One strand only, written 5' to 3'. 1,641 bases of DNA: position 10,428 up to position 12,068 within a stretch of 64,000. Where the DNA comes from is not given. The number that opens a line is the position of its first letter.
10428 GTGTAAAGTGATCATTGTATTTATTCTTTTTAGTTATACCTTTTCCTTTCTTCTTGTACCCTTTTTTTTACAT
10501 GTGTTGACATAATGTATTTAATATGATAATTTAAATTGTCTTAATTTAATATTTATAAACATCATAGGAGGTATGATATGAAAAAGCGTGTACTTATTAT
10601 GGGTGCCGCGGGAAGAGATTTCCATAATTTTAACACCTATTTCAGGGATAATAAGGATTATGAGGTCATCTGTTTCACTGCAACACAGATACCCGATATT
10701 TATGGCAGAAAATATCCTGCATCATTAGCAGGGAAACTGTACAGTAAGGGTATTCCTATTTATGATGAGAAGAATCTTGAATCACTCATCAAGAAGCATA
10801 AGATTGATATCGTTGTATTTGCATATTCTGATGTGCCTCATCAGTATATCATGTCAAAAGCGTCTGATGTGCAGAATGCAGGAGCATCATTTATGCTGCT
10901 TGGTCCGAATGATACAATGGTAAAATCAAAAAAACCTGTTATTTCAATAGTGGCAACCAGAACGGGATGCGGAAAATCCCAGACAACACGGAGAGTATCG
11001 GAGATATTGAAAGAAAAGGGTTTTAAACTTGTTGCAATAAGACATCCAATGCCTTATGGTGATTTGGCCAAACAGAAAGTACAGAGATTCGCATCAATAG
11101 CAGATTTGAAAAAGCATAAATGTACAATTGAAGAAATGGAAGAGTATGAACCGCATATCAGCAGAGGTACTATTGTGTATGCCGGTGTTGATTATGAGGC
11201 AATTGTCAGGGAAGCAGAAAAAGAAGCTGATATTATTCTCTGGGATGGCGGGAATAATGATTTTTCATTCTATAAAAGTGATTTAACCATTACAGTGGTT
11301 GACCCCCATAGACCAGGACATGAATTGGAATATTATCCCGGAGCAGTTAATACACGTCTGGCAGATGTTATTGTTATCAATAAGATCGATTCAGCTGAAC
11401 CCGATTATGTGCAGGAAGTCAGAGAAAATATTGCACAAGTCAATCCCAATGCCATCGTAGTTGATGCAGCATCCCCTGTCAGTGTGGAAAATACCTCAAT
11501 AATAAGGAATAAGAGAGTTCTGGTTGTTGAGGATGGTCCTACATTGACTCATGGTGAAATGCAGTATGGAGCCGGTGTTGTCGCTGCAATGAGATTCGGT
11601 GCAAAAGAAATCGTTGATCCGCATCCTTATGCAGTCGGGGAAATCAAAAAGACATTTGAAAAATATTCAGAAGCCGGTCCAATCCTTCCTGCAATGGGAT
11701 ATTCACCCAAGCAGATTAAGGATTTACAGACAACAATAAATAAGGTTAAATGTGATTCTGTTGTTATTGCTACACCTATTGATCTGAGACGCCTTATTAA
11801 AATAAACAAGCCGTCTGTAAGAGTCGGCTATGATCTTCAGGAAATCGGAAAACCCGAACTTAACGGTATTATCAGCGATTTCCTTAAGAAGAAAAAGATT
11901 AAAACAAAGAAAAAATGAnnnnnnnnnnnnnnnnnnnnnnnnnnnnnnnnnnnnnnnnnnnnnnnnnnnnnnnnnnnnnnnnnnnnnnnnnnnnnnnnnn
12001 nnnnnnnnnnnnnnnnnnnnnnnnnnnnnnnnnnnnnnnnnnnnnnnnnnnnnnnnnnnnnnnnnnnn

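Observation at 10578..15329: Five-gene coupled operon of phosphoryl-transfer enzymes: cpgS-like P-loop protein, carbamate kinase, NDK, Hbd-like protein and acetate kinase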

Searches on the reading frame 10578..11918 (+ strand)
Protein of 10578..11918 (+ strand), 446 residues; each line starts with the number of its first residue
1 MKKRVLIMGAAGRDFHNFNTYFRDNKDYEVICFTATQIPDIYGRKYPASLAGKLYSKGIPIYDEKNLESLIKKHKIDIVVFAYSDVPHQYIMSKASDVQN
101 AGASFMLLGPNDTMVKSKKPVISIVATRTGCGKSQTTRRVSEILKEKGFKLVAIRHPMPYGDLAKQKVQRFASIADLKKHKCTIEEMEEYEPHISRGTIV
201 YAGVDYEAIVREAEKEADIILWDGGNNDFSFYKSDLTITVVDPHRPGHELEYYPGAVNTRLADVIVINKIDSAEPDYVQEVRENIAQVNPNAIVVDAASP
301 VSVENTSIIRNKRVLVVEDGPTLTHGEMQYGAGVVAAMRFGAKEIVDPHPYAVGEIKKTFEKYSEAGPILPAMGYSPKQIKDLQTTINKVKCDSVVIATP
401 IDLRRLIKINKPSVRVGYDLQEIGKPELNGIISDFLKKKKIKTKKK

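Call 3: search_protein_families(library=pfam, proteins=[window:10578-11918:+], max_evalue=0.01)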
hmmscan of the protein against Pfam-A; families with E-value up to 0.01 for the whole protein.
window:10578-11918:+ (446 aa): 1 family
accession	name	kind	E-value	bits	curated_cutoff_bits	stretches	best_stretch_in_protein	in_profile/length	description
PF02492.25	cobW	-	3.3e-05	24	20.7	1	230-295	111-179/180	CobW/HypB/UreG, nucleotide-binding domain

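Call 4: search_protein_families(library=ncbifam, proteins=[window:10578-11918:+], max_evalue=0.01)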
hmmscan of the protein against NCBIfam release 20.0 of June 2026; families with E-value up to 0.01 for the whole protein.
window:10578-11918:+ (446 aa): 0 families

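Call 5: search_solved_structures(query=window:10578-11918:+, max_evalue=1, show_alignments=2)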
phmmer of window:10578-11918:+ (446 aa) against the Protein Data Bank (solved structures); distinct sequences matched with E-value up to 1: 4.
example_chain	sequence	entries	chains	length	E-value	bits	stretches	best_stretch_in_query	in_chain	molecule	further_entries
9sxb_A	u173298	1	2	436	5.8e-07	32.1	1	212-320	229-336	Cyclic 2,3-diphosphoglycerate synthetase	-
6xeh_A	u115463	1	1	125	0.042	16.1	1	62-148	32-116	DE NOVO DESIGNED OR386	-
3nkl_A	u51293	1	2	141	0.12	14.6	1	2-85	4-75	UDP-D-quinovosamine 4-dehydrogenase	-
2hf8_A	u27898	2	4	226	0.2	13.8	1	238-295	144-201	Probable hydrogenase nickel incorporation protein hypB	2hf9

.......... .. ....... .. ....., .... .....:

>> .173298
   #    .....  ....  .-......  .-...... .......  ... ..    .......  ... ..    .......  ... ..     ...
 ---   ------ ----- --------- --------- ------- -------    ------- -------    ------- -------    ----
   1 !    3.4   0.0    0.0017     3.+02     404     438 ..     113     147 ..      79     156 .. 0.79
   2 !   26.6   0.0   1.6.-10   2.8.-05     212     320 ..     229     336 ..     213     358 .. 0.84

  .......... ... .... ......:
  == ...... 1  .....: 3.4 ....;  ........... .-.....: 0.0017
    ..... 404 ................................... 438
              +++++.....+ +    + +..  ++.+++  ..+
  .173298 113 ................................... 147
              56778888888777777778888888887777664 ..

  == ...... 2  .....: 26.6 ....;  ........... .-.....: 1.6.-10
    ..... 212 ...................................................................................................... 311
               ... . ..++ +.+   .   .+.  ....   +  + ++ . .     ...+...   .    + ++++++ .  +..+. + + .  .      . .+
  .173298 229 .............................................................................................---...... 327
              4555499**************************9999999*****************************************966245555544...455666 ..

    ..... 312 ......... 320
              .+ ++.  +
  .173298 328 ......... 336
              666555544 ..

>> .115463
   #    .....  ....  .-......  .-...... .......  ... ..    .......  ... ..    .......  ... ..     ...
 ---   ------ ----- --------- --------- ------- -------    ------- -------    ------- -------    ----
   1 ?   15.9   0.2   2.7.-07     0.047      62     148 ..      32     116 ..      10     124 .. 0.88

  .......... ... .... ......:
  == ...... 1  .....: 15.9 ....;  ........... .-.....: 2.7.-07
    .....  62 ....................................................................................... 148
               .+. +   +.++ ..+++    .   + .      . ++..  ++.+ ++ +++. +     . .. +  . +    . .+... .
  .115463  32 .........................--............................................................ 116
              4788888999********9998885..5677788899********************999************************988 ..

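Call 7: find_homologous_proteins(query=window:10578-11918:+, max_evalue=0.00001)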
Query window:10578-11918:+ (446 aa): 8000 proteins with E <= 0.00001 among 8000 candidates; the best 120 are listed.
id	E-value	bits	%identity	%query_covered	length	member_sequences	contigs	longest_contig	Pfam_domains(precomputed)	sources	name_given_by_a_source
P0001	7.7e-296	999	100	100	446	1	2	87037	-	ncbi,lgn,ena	-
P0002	5.3e-295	996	100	100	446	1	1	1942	-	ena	-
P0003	9.4e-271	916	90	100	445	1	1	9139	-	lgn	-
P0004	2.2e-270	915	91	98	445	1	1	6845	-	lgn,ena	-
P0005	2.8e-270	915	90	100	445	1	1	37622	-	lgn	-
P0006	4.4e-270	914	90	100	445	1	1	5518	-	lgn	-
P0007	1.2e-259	879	86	98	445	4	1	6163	-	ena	-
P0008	5.0e-259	877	85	98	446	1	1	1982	-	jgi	-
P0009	2.5e-255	865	84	98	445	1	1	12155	-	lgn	-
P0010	3.4e-251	852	83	99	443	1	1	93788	-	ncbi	-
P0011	4.0e-248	842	83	99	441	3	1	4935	-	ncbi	ncbi:MAG: cyclic 2,3-diphosphoglycerate synthase [bacterium]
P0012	2.8e-230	783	78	99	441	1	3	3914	-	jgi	-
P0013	1.0e-228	778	78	99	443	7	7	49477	-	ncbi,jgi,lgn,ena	jgi:predicted GTPase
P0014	3.4e-226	769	76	99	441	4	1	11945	-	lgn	-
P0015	5.5e-225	765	77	98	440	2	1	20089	-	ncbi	-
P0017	2.8e-223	760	75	99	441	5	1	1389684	-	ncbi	ncbi:MAG: cyclic 2,3-diphosphoglycerate synthase [candidate division WOR-3 bacterium]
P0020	7.0e-222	755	74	99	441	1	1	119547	-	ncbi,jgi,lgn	-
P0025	6.0e-211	719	71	100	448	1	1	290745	-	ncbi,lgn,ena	-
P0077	2.3e-208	711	71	98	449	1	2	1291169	-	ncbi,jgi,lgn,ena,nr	ncbi:MAG TPA: cyclic 2,3-diphosphoglycerate synthase [candidate division Zixibacteria bacterium]|nr:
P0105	2.4e-207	707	72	97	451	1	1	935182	-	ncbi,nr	ncbi:cyclic 2,3-diphosphoglycerate synthase [bacterium]|nr:cyclic 2,3-diphosphoglycerate synthase [b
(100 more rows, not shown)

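Call 9: find_encoding_contigs(protein=P0017, flank=8000, max_places=2)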
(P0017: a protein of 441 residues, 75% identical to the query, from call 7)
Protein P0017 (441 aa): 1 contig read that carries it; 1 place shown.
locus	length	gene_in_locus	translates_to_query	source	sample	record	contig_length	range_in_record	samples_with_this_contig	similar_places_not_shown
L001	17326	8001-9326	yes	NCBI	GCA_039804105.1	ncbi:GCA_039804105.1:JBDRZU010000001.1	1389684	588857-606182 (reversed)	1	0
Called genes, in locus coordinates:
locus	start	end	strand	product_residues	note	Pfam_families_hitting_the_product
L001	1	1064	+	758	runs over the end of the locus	-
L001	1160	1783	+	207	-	PF04263:TPK_catalytic, PF04265:TPK_B1_binding (weak)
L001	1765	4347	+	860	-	PF13646:HEAT_2 (faint)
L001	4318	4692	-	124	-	PF01648:ACPS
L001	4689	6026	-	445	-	PF03023:MurJ, PF01554:MatE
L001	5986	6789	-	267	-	PF01996:F420_ligase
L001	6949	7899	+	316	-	PF02353:CMAS (weak), PF05175:MTS (weak), PF13489:Methyltransf_23, PF01209:Ubie_methyltran (weak), PF13847:Methyltransf_31, PF08241:Methyltransf_11, PF08242:Methyltransf_12, PF13649:Methyltransf_25, +1 more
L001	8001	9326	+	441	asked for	-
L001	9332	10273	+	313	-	PF00696:AA_kinase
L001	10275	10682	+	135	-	PF00334:NDK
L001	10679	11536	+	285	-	PF02737:3HCDH_N, PF00725:3HCDH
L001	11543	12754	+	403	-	PF00871:Acetate_kinase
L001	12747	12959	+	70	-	PF08984:DUF1858 (weak)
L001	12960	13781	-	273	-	PF13187:Fer4_9 (faint), PF12837:Fer4_6 (faint), PF00037:Fer4 (faint), PF12801:Fer4_5, PF12838:Fer4_7 (weak), PF13237:Fer4_10 (weak)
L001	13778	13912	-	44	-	-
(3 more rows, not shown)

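Call 10: find_encoding_contigs(protein=P0077, flank=8000, max_places=2)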
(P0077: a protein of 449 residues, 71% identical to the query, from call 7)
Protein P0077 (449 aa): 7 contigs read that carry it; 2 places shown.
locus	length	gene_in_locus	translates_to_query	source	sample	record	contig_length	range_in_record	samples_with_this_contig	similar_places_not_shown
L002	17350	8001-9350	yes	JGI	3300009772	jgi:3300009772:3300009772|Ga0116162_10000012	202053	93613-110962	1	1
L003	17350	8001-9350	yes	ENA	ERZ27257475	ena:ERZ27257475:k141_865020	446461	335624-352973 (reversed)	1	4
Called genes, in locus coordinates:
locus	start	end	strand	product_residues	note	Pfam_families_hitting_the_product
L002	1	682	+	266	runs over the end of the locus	PF02405:MlaE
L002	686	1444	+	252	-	PF00005:ABC_tran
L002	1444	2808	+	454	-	PF18073:Zn_ribbon_LapB, PF13481:AAA_25, PF06745:ATPase, PF13541:ChlI, PF05362:Lon_C (weak)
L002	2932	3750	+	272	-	-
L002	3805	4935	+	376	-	PF01702:TGT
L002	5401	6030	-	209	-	-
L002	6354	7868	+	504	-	PF00171:Aldedh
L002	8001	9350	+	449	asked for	-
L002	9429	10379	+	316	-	PF00696:AA_kinase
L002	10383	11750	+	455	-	PF01743:PolyA_pol, PF12627:PolyA_pol_RNAbd, PF01966:HD (faint), PF13735:tRNA_NucTran2_2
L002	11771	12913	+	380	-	PF08442:ATP-grasp_2, PF13549:ATP-grasp_5, PF24948:Citrate_synth_N, PF00549:Ligase_CoA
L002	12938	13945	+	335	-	PF02629:CoA_binding, PF13380:CoA_binding_2, PF13607:Succ_CoA_lig, PF00549:Ligase_CoA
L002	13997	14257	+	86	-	PF13237:Fer4_10 (weak), PF00037:Fer4 (faint), PF12838:Fer4_7 (weak), PF13187:Fer4_9, PF13484:Fer4_16 (faint)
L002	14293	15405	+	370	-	PF01855:POR_N, PF02780:Transketolase_C (weak), PF17147:PFOR_II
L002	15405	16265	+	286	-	PF02775:TPP_enzyme_C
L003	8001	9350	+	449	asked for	-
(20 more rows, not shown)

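Call 11: find_encoding_contigs(protein=P0025, flank=8000, max_places=1)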
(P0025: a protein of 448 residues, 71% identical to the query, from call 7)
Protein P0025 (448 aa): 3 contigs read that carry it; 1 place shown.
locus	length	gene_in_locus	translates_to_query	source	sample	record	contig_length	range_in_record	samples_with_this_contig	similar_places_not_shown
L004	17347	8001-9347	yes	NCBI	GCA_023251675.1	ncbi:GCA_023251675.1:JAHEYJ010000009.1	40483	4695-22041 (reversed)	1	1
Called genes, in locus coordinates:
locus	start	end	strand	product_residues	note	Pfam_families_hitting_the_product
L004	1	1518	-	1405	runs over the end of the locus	PF00041:fn3, PF18962:Por_Secre_tail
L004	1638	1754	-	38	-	-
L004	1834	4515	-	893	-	PF07676:PD40 (weak), PF00691:OmpA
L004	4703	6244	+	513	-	PF00117:GATase, PF07722:Peptidase_C26 (weak), PF02540:NAD_synthase (weak), PF00958:GMP_synt_C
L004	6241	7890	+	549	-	PF01476:LysM, PF13458:Peripla_BP_6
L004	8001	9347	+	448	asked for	-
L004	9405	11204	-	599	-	PF13231:PMT_2, PF13414:TPR_11, PF13432:TPR_16 (weak), PF14559:TPR_19, PF13431:TPR_17 (weak), PF00515:TPR_1 (weak), PF13181:TPR_8 (weak), PF13432:TPR_16 (weak), +6 more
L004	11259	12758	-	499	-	-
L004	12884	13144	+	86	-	PF01197:Ribosomal_L31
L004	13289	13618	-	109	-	-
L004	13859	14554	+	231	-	PF02494:HYR (weak), PF16403:Bact_surface_Ig-like, PF18981:InlK_D3 (weak)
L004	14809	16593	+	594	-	PF00884:Sulfatase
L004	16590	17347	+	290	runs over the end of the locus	PF00781:DAGK_cat, PF19279:YegS_C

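Call 12: find_encoding_contigs(protein=P0105, flank=8000, max_places=1)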
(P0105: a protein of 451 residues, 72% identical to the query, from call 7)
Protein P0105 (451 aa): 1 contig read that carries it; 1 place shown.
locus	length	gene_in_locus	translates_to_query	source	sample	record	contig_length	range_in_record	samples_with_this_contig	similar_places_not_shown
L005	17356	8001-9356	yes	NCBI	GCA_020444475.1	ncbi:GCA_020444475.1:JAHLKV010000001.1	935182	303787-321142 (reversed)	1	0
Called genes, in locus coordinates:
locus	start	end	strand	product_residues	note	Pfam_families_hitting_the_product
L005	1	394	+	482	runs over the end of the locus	PF00772:DnaB, PF13481:AAA_25, PF03796:DnaB_C, PF06745:ATPase (weak)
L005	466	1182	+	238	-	PF02405:MlaE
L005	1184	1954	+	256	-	PF00005:ABC_tran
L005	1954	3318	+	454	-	PF18073:Zn_ribbon_LapB, PF13481:AAA_25, PF06745:ATPase, PF13541:ChlI, PF05362:Lon_C (weak)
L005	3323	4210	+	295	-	-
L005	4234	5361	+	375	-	PF01702:TGT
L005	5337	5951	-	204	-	-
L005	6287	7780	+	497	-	PF00171:Aldedh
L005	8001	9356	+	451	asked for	-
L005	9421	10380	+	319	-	PF00696:AA_kinase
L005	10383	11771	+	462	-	PF01743:PolyA_pol, PF12627:PolyA_pol_RNAbd, PF01966:HD (weak), PF13735:tRNA_NucTran2_2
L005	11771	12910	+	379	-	PF02786:CPSase_L_D2 (weak), PF08442:ATP-grasp_2, PF13549:ATP-grasp_5, PF24948:Citrate_synth_N, PF00549:Ligase_CoA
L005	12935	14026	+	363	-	PF02629:CoA_binding, PF13380:CoA_binding_2, PF13607:Succ_CoA_lig, PF00549:Ligase_CoA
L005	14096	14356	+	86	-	PF12837:Fer4_6 (faint), PF13237:Fer4_10 (weak), PF00037:Fer4 (faint), PF12838:Fer4_7 (weak), PF13187:Fer4_9, PF13484:Fer4_16 (faint)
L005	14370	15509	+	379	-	PF01855:POR_N, PF02780:Transketolase_C, PF17147:PFOR_II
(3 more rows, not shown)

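Call 26: find_related_loci(query=A1, collection=genome_contigs, flank=10000)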
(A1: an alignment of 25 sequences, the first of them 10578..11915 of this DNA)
Query A1 (446 aa) in genome_contigs; peptide patterns used: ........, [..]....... (x = any residue, [..] = any of these).
600 stretches matched a pattern (row limit reached: there are more); 592 encode a relative of the query (tblastn E <= 1e-3); the best 80 are kept; 80 distinct loci.
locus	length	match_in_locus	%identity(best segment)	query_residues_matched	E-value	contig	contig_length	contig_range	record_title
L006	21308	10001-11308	75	1-436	0e+0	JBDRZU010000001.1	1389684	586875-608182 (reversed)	MAG: candidate division WOR-3 bacterium isolate SRBZ-2_201901_bins_139 SRBZ-2_201901_bins_139_scaffold_1, whole genome s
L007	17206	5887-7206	68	2-441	0e+0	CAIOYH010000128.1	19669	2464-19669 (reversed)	uncultured bacterium isolate Kiruna_bin-04925 genome assembly, contig: bin-04925:128/230, whole genome shotgun sequence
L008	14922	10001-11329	67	2-444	0e+0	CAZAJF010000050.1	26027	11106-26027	MAG TPA_asm: uncultured Treponemataceae bacterium isolate SRP302447_co1_774 genome assembly, contig: NODE_5072_length_26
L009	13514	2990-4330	70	2-444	0e+0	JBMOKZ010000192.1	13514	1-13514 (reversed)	MAG: Candidatus Zixiibacteriota bacterium isolate Betzabe_MAG011 MAG011_192, whole genome shotgun sequence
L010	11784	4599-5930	67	2-442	0e+0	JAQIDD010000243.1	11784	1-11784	MAG: Candidatus Delongbacteria bacterium isolate GH39 k119_91387, whole genome shotgun sequence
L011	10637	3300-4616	67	1-436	0e+0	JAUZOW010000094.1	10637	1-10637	MAG: Bacteroidota bacterium isolate bin200(16d) ADOFJJCP_94, whole genome shotgun sequence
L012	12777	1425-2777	67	1-445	0e+0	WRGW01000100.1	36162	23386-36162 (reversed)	MAG: Oscillospiraceae bacterium isolate Nt197P1bin1 JGI24703J35330_11748785, whole genome shotgun sequence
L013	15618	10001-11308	70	2-437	0e+0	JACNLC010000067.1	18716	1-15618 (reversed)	MAG: Candidatus Neomarinimicrobiota bacterium isolate NIOZ-UU74 NIOZ-UU_NODE_3625_length_18716_cov_26.5475, whole genome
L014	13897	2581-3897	68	1-436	0e+0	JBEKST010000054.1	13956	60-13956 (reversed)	MAG: Bacteroidales bacterium isolate SPRUCE 540 SPRUCE_540_54, whole genome shotgun sequence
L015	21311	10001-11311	66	2-438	0e+0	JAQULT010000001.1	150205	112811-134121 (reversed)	MAG: Candidatus Neomarinimicrobiota bacterium isolate STD1_137 NODE_192_length_150205_cov_8.739695_Sandtown_D1, whole ge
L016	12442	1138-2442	69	2-436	0e+0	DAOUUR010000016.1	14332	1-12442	MAG TPA_asm: bacterium isolate CSMAG_828 CSMAG_828_k141_1685828_length_14332_cov_7.0000, whole genome shotgun sequence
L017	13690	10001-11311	66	2-438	0e+0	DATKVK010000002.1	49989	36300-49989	MAG TPA_asm: Rectinemataceae bacterium isolate SMAG_U14131 k141_3105512, whole genome shotgun sequence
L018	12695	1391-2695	69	2-436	0e+0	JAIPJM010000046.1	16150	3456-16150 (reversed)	MAG: Candidatus Neomarinimicrobiota bacterium isolate Tobar14m-G35 Tobar14m-C2264, whole genome shotgun sequence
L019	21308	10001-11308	68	1-436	0e+0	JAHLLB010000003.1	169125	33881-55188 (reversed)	MAG: bacterium isolate MAG87 NODE_347_length_169125_cov_639.902165, whole genome shotgun sequence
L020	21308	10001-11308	68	2-441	0e+0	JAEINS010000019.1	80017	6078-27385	MAG: Melioribacteraceae bacterium isolate MAG10 NODE_305_length_80017_cov_182.311496, whole genome shotgun sequence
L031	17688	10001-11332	66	1-441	0e+0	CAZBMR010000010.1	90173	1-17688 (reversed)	MAG TPA_asm: uncultured Lentimicrobiaceae bacterium isolate binchicken_co263_295 genome assembly, contig: NODE_40_length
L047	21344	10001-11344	66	2-446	0e+0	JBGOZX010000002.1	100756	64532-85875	MAG: Bacteroidia bacterium isolate OBJ_0618_130150_142 k141_7993226_length_100756_cov_22.9687, whole genome shotgun sequ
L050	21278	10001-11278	68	3-428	0e+0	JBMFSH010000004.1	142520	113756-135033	MAG: Acidobacteriota bacterium isolate KM4345-20 NODE_4_length_142520_cov_11.721868, whole genome shotgun sequence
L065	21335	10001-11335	66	1-441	0e+0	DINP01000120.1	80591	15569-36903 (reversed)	MAG TPA_asm: Bacteroidales bacterium UBA5537 UBA5537_contig_554, whole genome shotgun sequence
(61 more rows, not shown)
